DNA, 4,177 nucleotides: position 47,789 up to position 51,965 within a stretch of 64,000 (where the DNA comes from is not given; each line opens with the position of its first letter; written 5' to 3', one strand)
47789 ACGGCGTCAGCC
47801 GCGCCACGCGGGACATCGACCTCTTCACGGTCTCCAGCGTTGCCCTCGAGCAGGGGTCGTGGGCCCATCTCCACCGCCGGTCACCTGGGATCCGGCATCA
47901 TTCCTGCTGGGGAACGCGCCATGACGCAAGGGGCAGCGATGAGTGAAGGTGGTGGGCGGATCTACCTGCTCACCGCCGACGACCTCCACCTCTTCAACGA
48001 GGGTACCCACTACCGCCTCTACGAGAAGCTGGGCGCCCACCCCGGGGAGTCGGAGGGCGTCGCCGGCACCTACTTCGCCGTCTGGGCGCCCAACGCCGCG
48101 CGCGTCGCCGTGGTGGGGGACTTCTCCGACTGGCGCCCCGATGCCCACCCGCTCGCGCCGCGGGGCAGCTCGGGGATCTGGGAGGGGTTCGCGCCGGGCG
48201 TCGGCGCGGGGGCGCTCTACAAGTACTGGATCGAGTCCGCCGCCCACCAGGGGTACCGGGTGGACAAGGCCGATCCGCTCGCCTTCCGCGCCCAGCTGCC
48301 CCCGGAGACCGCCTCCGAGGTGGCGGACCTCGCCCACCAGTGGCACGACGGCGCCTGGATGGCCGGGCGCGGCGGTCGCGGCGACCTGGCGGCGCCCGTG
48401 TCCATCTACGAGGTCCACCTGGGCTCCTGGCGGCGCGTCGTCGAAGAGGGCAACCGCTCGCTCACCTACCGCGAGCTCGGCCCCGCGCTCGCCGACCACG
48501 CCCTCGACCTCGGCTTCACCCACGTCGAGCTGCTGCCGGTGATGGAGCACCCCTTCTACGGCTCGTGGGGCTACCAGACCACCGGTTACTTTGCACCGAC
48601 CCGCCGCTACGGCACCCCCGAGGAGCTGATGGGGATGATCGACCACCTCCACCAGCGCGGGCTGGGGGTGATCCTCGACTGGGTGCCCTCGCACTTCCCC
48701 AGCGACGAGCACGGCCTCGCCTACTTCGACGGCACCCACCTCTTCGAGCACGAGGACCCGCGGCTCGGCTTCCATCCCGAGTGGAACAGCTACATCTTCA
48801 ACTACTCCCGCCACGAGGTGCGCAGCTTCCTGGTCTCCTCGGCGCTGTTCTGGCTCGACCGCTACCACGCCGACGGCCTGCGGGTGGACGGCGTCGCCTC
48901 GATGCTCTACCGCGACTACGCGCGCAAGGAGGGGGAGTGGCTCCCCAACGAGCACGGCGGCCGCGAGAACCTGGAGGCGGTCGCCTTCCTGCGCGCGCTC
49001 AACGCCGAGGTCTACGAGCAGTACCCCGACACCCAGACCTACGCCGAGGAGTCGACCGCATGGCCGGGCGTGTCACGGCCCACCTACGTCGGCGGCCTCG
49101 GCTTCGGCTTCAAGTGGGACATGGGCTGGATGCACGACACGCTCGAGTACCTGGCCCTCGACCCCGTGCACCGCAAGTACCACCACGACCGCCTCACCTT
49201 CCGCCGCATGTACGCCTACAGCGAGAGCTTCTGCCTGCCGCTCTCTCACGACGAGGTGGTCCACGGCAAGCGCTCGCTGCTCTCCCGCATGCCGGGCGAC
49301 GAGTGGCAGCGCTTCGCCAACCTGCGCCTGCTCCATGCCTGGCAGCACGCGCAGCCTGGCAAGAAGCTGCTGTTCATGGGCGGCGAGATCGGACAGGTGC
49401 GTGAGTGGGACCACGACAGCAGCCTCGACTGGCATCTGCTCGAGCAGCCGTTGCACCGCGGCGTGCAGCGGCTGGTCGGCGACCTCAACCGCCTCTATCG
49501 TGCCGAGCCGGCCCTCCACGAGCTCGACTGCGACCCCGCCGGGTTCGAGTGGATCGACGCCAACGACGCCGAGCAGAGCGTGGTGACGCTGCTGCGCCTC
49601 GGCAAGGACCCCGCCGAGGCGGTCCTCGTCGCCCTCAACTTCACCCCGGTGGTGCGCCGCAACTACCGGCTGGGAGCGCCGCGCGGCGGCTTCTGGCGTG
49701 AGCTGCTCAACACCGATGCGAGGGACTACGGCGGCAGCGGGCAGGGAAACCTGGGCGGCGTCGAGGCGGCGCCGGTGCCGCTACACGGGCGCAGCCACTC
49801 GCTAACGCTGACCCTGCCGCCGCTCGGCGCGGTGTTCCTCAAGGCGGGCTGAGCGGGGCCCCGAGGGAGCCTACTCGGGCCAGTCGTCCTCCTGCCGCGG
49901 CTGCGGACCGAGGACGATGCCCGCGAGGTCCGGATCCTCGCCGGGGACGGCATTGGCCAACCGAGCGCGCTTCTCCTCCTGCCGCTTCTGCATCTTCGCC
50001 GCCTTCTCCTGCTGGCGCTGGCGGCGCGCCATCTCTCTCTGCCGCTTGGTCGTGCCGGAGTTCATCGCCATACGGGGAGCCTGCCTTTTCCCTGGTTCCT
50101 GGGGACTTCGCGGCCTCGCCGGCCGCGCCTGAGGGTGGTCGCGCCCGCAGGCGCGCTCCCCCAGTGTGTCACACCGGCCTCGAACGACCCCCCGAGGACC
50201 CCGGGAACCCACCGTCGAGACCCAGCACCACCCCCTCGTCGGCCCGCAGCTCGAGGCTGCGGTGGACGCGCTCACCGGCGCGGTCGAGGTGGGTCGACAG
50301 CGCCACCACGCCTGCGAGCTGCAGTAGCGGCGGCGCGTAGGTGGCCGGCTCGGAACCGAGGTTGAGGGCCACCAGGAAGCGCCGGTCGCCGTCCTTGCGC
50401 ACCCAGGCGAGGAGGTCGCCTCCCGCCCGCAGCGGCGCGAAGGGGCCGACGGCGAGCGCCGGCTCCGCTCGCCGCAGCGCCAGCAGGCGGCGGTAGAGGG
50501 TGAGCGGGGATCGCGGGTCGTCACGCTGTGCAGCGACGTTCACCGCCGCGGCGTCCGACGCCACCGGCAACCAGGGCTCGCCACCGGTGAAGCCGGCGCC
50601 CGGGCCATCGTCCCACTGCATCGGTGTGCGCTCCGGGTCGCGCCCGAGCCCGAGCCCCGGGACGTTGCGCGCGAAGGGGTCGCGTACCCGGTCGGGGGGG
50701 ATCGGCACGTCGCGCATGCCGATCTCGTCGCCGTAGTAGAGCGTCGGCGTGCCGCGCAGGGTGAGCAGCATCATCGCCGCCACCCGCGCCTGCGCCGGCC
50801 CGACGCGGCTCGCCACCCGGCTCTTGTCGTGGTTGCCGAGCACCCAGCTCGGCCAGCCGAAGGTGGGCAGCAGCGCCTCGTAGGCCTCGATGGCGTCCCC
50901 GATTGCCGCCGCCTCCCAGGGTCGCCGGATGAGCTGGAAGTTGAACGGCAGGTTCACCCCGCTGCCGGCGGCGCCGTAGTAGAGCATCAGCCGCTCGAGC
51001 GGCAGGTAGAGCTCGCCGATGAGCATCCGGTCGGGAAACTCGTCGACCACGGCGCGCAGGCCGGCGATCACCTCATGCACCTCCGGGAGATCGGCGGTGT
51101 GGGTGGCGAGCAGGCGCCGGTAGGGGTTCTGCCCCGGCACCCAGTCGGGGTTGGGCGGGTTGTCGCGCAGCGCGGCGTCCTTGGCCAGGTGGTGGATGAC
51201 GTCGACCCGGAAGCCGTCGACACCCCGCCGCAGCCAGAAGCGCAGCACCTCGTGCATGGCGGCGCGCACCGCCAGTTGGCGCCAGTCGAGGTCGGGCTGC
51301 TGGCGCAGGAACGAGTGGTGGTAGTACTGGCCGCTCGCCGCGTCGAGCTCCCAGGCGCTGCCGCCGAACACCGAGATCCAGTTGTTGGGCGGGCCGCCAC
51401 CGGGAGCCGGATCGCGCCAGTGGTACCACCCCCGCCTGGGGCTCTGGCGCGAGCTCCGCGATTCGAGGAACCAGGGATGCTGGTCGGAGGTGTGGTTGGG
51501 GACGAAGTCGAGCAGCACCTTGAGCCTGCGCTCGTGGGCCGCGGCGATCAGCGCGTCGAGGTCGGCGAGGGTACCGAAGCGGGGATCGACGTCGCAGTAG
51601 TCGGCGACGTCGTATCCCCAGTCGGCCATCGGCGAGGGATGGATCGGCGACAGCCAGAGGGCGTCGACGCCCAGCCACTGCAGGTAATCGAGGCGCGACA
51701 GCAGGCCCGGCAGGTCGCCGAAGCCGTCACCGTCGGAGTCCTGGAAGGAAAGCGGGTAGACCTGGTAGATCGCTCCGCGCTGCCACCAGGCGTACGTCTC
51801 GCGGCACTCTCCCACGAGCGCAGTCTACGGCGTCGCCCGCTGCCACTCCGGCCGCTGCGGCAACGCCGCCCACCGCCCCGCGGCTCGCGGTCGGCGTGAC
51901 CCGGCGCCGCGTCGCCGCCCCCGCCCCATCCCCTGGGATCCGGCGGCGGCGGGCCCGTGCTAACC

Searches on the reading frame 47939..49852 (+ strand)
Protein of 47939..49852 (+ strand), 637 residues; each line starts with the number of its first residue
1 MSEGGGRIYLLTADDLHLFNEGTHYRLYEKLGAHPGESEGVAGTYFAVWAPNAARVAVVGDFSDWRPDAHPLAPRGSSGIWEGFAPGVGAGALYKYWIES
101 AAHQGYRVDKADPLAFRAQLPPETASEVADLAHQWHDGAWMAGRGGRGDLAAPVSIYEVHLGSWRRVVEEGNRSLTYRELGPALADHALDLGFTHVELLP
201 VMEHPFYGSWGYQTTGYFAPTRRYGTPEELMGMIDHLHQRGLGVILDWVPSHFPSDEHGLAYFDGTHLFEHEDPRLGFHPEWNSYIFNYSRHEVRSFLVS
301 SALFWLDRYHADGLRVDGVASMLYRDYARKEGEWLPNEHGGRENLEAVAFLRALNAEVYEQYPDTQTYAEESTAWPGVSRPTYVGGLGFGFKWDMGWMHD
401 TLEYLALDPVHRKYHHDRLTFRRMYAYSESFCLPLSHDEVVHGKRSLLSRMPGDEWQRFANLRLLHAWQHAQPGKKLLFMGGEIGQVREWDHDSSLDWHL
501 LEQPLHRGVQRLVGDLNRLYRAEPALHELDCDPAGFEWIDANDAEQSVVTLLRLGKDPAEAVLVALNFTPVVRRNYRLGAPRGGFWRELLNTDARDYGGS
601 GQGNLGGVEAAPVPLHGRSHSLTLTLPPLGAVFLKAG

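Call 45: search_protein_families(library=pfam, proteins=[window:47939-49852:+], max_evalue=0.001)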
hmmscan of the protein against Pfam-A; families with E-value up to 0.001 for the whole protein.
window:47939-49852:+ (637 aa): 3 families
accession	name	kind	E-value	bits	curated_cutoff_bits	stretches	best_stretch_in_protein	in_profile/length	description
PF02806.24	Alpha-amylase_C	-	4.4e-23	81.9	21.2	1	538-636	1-94/95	Alpha amylase, C-terminal all-beta domain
PF02922.24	CBM_48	-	3.7e-19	69.3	22.4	1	30-115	1-83/83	Carbohydrate-binding module 48 (Isoamylase N-terminal domain)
PF00128.31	Alpha-amylase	-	6.3e-17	62.4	22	2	190-258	30-96/446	Alpha amylase, catalytic domain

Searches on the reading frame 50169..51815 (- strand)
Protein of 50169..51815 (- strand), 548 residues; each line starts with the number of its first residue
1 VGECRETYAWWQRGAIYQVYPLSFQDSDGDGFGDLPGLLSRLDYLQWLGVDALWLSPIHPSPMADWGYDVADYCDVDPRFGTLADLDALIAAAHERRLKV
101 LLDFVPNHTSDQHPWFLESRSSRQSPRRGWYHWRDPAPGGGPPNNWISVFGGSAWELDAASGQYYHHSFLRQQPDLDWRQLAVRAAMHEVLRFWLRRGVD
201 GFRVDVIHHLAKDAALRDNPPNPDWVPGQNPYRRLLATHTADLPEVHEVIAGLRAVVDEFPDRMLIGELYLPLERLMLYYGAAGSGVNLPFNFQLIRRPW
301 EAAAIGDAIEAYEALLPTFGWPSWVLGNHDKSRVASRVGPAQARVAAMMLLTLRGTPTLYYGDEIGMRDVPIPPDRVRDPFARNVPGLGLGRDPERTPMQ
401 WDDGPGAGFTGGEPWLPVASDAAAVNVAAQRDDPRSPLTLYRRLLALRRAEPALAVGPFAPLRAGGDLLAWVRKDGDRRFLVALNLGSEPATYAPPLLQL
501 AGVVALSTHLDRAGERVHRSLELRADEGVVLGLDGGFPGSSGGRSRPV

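Call 46: search_protein_families(library=pfam, proteins=[window:50169-51815:-], max_evalue=0.001)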
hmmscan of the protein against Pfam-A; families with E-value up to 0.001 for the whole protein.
window:50169-51815:- (548 aa): 2 families
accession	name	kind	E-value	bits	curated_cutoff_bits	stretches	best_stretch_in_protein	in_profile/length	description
PF00128.31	Alpha-amylase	-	2.2e-127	426.5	22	1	18-456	1-445/446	Alpha amylase, catalytic domain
PF11941.14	DUF3459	-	4.7e-09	36.9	22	1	440-525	1-84/90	Domain of unknown function (DUF3459)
